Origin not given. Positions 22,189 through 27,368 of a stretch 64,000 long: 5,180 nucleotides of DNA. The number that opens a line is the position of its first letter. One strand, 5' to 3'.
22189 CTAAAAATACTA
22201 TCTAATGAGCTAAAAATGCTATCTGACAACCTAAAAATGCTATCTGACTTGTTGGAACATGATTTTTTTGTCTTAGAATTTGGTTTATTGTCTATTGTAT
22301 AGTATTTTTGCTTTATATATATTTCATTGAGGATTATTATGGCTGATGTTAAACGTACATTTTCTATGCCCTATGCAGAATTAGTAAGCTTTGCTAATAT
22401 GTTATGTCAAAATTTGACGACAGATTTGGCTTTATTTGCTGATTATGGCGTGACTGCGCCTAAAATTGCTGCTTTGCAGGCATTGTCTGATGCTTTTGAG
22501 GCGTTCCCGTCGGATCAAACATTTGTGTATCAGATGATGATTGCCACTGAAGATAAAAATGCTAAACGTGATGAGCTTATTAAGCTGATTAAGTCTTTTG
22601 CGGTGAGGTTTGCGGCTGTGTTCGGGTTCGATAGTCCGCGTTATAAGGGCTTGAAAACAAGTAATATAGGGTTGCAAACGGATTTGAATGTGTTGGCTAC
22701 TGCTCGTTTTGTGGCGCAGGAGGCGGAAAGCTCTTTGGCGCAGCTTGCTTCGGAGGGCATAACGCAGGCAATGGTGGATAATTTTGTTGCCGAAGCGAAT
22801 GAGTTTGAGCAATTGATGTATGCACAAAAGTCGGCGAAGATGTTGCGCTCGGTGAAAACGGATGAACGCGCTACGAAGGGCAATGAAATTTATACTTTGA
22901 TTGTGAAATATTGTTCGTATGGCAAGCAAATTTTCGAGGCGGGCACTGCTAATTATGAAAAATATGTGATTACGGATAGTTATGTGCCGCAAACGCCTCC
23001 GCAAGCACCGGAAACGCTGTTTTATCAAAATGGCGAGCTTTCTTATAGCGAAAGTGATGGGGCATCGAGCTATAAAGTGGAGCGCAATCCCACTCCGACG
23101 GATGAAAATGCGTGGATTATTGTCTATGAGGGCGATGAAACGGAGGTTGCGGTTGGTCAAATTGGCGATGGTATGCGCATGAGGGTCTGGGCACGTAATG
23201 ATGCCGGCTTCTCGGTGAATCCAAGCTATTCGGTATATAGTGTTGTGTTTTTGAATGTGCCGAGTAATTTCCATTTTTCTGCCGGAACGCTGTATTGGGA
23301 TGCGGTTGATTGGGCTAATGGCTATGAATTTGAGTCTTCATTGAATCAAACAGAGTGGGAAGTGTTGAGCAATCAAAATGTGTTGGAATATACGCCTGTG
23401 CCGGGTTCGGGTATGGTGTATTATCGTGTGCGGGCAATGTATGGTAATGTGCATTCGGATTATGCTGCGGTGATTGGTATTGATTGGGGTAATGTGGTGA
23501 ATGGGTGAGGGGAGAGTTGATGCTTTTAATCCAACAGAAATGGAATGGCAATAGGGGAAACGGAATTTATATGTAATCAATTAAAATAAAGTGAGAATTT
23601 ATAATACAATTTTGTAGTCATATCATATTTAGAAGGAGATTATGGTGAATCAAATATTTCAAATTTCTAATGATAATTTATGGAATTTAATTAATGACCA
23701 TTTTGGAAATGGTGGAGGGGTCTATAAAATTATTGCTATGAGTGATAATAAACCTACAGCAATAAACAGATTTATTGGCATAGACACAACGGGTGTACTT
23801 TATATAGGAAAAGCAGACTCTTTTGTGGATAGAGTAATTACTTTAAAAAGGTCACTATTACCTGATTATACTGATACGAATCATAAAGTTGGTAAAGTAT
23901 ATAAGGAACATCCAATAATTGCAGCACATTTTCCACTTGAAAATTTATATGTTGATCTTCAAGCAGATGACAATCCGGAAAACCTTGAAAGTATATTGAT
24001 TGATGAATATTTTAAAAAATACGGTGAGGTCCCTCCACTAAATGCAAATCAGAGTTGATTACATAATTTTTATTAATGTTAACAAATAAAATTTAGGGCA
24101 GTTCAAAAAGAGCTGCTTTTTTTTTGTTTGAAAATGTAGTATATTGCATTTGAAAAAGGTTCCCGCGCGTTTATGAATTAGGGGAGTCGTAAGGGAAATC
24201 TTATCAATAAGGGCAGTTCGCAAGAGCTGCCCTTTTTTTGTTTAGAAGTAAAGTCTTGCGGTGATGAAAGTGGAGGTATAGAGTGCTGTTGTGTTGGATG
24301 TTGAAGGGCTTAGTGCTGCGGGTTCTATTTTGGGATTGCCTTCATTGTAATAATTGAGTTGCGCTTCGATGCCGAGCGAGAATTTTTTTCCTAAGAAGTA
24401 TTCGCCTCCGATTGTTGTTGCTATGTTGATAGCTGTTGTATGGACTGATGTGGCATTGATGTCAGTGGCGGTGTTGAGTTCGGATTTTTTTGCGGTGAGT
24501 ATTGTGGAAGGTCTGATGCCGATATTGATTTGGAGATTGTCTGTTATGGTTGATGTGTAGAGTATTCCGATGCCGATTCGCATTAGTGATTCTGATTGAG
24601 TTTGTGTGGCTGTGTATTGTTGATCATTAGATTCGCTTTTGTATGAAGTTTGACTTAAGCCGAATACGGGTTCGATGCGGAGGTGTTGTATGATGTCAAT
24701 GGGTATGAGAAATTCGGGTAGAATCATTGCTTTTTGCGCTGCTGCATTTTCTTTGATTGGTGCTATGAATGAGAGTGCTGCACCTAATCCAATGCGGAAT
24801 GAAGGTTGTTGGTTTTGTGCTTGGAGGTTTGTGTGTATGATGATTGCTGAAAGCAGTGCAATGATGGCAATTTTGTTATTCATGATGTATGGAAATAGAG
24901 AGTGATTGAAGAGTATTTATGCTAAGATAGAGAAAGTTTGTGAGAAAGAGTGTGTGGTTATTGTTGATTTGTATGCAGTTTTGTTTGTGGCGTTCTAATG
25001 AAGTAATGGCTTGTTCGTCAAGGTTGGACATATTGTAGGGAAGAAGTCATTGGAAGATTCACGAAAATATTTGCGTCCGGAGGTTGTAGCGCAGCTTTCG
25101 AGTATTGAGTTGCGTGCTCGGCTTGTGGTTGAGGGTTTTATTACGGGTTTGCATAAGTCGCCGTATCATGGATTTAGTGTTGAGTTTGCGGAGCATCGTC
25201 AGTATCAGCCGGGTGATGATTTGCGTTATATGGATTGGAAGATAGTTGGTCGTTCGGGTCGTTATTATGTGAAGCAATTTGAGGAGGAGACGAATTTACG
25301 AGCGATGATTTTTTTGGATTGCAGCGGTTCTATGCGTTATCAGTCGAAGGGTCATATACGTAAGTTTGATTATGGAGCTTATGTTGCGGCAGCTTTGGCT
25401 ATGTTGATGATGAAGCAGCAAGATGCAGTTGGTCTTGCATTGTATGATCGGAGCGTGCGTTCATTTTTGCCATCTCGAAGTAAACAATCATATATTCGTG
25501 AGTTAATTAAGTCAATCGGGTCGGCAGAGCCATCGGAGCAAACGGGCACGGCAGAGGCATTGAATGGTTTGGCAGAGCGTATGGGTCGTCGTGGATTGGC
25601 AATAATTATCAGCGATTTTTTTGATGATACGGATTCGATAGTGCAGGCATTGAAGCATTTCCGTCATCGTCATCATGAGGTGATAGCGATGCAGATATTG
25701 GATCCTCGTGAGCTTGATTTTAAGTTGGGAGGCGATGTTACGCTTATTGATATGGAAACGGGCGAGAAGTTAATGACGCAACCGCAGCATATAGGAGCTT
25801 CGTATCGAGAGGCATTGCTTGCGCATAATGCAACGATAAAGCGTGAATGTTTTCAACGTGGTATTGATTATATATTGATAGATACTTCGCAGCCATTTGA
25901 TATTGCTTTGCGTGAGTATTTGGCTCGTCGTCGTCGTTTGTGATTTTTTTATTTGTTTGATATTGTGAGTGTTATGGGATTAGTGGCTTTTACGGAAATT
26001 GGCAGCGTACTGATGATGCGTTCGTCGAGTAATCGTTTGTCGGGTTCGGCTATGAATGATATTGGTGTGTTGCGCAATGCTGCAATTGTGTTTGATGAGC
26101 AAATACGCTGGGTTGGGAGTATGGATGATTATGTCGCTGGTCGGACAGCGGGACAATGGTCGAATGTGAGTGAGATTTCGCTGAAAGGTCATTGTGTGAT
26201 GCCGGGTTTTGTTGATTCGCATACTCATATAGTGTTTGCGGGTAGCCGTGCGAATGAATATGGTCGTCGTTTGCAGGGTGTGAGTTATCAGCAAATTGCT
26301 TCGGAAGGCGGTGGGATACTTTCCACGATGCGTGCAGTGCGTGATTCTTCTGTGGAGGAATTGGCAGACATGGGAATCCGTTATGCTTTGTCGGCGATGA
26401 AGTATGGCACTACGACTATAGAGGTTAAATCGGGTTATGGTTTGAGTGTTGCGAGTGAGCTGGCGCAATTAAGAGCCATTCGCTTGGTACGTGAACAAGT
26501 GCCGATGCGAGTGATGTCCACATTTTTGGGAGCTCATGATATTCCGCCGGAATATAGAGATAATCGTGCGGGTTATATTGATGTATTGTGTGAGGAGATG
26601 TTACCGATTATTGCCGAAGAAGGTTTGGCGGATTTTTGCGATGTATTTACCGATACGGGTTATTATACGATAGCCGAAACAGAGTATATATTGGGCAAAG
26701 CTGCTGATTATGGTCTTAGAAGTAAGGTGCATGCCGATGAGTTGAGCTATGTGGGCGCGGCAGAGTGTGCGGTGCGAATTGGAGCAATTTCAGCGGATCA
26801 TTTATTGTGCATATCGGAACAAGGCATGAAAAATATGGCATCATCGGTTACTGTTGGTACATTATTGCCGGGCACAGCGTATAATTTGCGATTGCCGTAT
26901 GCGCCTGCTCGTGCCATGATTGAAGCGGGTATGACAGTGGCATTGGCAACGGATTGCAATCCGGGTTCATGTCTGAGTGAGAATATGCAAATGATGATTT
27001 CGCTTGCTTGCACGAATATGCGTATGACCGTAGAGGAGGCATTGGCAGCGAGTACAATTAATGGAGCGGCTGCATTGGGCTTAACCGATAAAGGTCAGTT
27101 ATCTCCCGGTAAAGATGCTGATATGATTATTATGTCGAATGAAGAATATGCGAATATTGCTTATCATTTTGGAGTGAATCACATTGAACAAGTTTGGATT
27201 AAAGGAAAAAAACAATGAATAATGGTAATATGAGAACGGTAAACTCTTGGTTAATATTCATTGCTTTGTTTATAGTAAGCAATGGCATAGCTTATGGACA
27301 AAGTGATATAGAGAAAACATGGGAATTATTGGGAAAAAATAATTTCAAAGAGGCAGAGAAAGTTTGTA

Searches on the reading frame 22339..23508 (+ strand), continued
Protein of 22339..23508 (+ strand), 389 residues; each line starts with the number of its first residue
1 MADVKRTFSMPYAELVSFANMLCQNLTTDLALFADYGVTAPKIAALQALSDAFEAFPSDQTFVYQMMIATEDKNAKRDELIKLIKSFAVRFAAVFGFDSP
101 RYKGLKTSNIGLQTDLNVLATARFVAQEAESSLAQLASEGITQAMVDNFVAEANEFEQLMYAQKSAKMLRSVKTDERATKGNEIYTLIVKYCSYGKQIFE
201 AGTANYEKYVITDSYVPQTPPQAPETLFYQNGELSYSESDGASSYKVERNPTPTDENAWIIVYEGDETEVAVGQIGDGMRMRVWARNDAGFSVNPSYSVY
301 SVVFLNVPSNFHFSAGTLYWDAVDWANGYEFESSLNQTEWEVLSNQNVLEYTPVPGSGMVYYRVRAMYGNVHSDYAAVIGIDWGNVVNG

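Call 43: find_homologous_proteins(query=L062:3986-4675:+, max_evalue=0.001)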
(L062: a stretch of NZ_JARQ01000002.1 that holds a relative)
Query L062:3986-4675:+ (230 aa): 274 proteins with E <= 0.001 among 876 candidates; the best 120 are listed.
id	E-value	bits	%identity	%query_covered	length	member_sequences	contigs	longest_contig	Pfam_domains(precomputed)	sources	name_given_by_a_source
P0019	1.5e-136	471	97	100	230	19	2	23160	-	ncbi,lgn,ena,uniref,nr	ncbi:hypothetical protein [uncultured Chryseobacterium sp.]|uniref:hypothetical protein n=1 Tax=uncu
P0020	5.3e-130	449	93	100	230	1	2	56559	-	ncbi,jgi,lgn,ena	-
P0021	2.8e-122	424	87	100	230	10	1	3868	-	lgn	-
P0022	5.0e-122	423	86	100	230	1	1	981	-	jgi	jgi:hypothetical protein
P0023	5.4e-121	420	85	100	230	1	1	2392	-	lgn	-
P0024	6.9e-121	420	84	100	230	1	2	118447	-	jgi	jgi:hypothetical protein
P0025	3.5e-120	417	85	100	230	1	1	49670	-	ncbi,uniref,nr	ncbi:hypothetical protein [Flavobacterium sp. B17]|uniref:hypothetical protein n=1 Tax=Flavobacteriu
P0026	3.9e-120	417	85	100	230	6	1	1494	-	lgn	-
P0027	5.2e-120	417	84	100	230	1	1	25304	-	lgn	-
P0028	3.5e-119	414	85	100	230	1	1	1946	-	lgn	-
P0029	4.6e-119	414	84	100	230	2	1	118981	-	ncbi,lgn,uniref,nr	ncbi:hypothetical protein [Chryseobacterium luteum]|uniref:Uncharacterized protein n=1 Tax=Chryseoba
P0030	1.5e-118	412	83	100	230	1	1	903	-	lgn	-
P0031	3.0e-118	411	84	100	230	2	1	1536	-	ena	-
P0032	4.3e-118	411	83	100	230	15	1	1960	-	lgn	-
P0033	6.0e-118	410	84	100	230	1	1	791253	-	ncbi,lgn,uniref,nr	ncbi:hypothetical protein ASG22_06060 [Chryseobacterium sp. Leaf405]|uniref:hypothetical protein n=1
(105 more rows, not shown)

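Call 81: search_protein_families(library=pfam, proteins=[L062:3986-4315:+, L039:4001-4330:+, L032:3989-4318:+, L075:3980-4309:+, L099:4001-4330:+], max_evalue=10)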
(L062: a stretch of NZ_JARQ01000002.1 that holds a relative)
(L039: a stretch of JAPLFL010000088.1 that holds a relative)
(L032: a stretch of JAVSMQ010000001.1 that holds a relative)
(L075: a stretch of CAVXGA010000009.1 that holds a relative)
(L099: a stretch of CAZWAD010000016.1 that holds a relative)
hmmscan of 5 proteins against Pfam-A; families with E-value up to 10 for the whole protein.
L062:3986-4315:+ (110 aa): 2 families
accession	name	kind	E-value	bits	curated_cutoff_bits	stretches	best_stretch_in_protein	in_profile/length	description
PF08148.17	DSHCT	-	0.068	13.4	22.7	1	13-35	150-171/172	DSHCT (NUC185) domain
PF10805.13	DUF2730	-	0.12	12.9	24.9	1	44-90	45-90/102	Protein of unknown function (DUF2730)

L039:4001-4330:+ (110 aa): 0 families

L032:3989-4318:+ (110 aa): 0 families

L075:3980-4309:+ (110 aa): 0 families

L099:4001-4330:+ (110 aa): 0 families

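Call 82: search_protein_families(library=padloc, proteins=[window:22339-23508:+, L062:3986-4678:+], max_evalue=1)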
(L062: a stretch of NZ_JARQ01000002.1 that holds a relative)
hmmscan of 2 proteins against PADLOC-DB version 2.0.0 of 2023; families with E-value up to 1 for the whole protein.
window:22339-23508:+ (389 aa): 0 families

L062:3986-4678:+ (230 aa): 0 families

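Call 92: search_protein_families(library=pfam, proteins=[L062:458-3406:+, L062:4986-5282:+], max_evalue=1)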
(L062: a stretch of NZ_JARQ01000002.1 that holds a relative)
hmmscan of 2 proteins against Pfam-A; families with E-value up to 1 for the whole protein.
L062:458-3406:+ (982 aa): 0 families

L062:4986-5282:+ (98 aa): 2 families
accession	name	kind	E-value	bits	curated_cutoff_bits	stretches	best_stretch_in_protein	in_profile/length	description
PF01541.30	GIY-YIG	-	5e-16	59.2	22.6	1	5-76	3-76/78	GIY-YIG catalytic domain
PF10544.15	T5orf172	-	0.0033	18.4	20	1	5-70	2-65/101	T5orf172 domain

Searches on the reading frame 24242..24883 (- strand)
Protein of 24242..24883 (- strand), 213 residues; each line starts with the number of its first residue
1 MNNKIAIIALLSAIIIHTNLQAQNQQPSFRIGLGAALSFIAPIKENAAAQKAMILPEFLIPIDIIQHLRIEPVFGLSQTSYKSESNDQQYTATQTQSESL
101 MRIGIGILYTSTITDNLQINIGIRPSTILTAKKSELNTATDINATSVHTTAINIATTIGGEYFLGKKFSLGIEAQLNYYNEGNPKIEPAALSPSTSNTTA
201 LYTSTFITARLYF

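Call 6: search_protein_families(library=pfam, proteins=[window:24242-24883:-], max_evalue=0.01)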
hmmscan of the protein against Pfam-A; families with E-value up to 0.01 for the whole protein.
window:24242-24883:- (213 aa): 1 family
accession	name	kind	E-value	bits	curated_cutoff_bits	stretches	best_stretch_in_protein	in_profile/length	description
PF13505.12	OMP_b-brl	-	3.7e-07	30.9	28.7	1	9-184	2-162/175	Outer membrane protein beta-barrel domain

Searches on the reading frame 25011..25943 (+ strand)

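Call 6: search_protein_families(library=pfam, proteins=[window:25011-25943:+], max_evalue=0.01)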
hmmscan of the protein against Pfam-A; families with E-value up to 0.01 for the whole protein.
window:25011-25943:+ (310 aa): 3 families
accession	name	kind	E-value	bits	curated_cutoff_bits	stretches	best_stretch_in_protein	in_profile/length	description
PF01882.25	DUF58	-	2.1e-54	184.5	23.4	1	61-274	1-215/216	Protein of unknown function DUF58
PF13519.12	VWA_2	-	5e-07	30.7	27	1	99-202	2-105/107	von Willebrand factor type A domain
PF00092.34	VWA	-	0.0034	18.1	23.8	1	100-229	4-139/174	von Willebrand factor type A domain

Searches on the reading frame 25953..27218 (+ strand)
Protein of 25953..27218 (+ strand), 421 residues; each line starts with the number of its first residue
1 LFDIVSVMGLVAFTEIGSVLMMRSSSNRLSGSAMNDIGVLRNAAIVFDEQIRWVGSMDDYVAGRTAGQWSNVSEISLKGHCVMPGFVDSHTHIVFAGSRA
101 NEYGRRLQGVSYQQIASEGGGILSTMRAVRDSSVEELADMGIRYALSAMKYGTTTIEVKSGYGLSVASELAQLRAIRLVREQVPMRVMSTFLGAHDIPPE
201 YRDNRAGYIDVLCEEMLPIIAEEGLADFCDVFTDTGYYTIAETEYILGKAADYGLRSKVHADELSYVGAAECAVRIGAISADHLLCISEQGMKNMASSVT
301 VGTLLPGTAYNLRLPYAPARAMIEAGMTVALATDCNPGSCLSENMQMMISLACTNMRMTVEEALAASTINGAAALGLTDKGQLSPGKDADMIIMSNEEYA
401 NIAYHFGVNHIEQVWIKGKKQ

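Call 6: search_protein_families(library=pfam, proteins=[window:25953-27218:+], max_evalue=0.01)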
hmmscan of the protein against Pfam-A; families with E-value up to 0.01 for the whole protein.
window:25953-27218:+ (421 aa): 2 families
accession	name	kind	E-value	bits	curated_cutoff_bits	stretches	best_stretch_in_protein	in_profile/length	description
PF01979.26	Amidohydro_1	-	7.7e-23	81.7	25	1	82-419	2-343/345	Amidohydrolase family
PF07969.17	Amidohydro_3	-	1.2e-20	74.8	29.7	2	233-397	254-447/472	Amidohydrolase family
